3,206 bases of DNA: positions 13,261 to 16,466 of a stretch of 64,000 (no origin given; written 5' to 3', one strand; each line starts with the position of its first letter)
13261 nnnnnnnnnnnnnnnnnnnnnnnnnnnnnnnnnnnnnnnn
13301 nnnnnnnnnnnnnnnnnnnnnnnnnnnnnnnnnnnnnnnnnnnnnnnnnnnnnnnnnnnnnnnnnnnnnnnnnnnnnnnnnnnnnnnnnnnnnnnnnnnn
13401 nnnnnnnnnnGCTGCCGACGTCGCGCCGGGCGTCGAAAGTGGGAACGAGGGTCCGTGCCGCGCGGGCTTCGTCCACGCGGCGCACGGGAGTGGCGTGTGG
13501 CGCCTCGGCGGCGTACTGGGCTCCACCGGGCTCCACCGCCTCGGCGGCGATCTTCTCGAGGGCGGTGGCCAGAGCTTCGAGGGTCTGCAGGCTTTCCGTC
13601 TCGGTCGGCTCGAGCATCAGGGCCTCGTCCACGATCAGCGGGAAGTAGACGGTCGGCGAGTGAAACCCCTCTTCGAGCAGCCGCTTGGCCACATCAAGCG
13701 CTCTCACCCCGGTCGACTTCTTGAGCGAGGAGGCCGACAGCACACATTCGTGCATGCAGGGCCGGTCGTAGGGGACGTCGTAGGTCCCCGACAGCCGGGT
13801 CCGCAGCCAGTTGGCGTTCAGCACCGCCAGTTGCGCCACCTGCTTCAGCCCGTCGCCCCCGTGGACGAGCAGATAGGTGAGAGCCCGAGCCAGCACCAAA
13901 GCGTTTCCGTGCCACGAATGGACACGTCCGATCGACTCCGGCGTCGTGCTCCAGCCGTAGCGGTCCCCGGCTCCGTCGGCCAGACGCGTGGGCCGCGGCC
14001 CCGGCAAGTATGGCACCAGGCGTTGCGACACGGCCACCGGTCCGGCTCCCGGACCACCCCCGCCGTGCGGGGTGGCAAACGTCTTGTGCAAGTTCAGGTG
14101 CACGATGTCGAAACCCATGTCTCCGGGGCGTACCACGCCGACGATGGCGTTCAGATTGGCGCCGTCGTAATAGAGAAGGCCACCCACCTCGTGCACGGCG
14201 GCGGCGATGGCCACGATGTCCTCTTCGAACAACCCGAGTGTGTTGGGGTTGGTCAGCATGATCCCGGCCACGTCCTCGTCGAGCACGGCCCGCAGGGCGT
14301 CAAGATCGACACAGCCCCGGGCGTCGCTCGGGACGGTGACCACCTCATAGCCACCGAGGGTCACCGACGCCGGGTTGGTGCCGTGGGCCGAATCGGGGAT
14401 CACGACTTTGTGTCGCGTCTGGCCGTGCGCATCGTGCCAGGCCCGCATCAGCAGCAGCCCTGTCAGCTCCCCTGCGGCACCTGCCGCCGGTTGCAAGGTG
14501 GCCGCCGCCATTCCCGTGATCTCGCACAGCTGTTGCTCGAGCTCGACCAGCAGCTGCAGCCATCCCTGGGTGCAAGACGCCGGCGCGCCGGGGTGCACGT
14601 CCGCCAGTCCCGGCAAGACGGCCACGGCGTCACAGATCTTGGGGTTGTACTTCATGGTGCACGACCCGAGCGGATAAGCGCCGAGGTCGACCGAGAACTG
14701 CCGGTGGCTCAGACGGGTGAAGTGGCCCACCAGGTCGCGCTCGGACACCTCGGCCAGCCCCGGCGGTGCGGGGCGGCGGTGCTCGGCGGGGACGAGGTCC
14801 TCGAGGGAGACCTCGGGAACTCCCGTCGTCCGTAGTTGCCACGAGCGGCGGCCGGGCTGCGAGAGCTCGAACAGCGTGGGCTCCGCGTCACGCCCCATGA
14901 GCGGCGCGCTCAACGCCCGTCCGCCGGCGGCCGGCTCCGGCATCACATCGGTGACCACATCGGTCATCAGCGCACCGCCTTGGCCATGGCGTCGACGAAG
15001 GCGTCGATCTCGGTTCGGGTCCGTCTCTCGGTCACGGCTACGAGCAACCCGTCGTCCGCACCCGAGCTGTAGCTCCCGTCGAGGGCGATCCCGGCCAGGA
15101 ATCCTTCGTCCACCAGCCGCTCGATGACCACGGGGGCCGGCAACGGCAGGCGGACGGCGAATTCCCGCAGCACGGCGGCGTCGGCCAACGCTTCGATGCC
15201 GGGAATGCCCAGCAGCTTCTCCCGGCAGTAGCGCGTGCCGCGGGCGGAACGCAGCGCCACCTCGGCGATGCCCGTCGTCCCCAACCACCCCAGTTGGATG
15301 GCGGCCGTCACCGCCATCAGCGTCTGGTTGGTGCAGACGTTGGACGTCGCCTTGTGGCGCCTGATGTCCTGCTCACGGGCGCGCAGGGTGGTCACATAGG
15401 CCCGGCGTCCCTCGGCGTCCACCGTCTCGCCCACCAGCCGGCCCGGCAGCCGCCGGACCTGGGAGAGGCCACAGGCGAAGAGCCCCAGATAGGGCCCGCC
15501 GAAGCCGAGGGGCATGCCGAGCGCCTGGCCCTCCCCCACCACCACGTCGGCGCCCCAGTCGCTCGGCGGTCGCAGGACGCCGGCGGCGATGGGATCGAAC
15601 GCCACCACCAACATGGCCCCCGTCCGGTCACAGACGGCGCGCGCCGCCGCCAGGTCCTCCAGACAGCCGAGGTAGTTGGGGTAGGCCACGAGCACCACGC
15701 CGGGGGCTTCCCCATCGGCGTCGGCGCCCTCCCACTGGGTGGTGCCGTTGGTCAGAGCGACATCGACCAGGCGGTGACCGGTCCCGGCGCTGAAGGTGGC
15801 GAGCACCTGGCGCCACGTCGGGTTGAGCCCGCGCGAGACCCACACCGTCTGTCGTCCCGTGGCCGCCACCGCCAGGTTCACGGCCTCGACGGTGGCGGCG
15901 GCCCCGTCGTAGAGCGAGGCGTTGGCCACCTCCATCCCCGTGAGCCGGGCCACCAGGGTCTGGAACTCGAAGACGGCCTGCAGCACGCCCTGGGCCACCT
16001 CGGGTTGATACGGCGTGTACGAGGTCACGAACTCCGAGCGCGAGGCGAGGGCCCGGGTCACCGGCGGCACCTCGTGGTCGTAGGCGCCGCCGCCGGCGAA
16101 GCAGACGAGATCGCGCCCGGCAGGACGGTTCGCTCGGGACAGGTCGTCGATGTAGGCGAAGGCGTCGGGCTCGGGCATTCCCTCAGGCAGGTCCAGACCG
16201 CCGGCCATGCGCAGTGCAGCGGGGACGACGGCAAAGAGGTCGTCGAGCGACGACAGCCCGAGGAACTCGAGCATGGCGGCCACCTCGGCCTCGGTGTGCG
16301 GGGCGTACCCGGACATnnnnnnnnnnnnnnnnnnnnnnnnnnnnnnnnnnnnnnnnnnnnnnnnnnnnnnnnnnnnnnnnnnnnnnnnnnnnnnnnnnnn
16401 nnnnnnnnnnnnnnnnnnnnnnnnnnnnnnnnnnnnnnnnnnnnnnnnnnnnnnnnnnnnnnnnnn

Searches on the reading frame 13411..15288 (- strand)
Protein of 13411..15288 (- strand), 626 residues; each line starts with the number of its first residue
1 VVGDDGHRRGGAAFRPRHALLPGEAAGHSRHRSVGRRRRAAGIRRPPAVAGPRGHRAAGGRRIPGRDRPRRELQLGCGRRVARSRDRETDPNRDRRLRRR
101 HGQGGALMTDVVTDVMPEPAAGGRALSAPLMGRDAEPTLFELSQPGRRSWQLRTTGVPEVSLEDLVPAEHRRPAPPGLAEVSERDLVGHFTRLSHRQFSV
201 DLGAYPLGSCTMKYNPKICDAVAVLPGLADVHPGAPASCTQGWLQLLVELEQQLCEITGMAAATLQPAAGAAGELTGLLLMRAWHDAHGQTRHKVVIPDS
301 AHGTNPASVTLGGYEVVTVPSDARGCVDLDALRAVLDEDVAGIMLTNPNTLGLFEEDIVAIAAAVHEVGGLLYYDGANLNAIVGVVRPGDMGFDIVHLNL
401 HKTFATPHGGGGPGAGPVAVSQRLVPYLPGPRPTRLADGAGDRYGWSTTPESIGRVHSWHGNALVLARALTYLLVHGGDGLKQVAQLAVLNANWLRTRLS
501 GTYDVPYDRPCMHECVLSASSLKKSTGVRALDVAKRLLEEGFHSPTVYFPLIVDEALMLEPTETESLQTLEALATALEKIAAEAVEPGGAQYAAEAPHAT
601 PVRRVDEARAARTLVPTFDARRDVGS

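Call 6: search_protein_families(library=pfam, proteins=[window:13411-15288:-], max_evalue=0.01)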
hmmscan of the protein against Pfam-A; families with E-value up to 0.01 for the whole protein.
window:13411-15288:- (626 aa): 4 families
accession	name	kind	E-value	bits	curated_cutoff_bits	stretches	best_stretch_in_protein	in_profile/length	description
PF21478.3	GcvP2_C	-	1.2e-25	90.2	27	1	485-585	2-103/122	Glycine dehydrogenase, C-terminal domain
PF02347.22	GDC-P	-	2.7e-13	50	26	1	237-430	102-285/429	Glycine cleavage system P-protein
PF00266.25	Aminotran_5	-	4.3e-05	23.1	21.5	1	290-409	86-207/371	Aminotransferase class-V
PF01212.27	Beta_elim_lyase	-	0.0001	22.2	27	1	248-382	35-176/288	Beta-eliminating lyase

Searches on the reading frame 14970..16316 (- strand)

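Call 35: search_protein_families(library=pfam, proteins=[window:14970-16316:-], max_evalue=0.001)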
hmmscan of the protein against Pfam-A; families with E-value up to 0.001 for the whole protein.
window:14970-16316:- (449 aa): 1 family
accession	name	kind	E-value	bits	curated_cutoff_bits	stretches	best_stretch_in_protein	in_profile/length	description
PF02347.22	GDC-P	-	2.2e-105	353.5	26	1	4-442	3-427/429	Glycine cleavage system P-protein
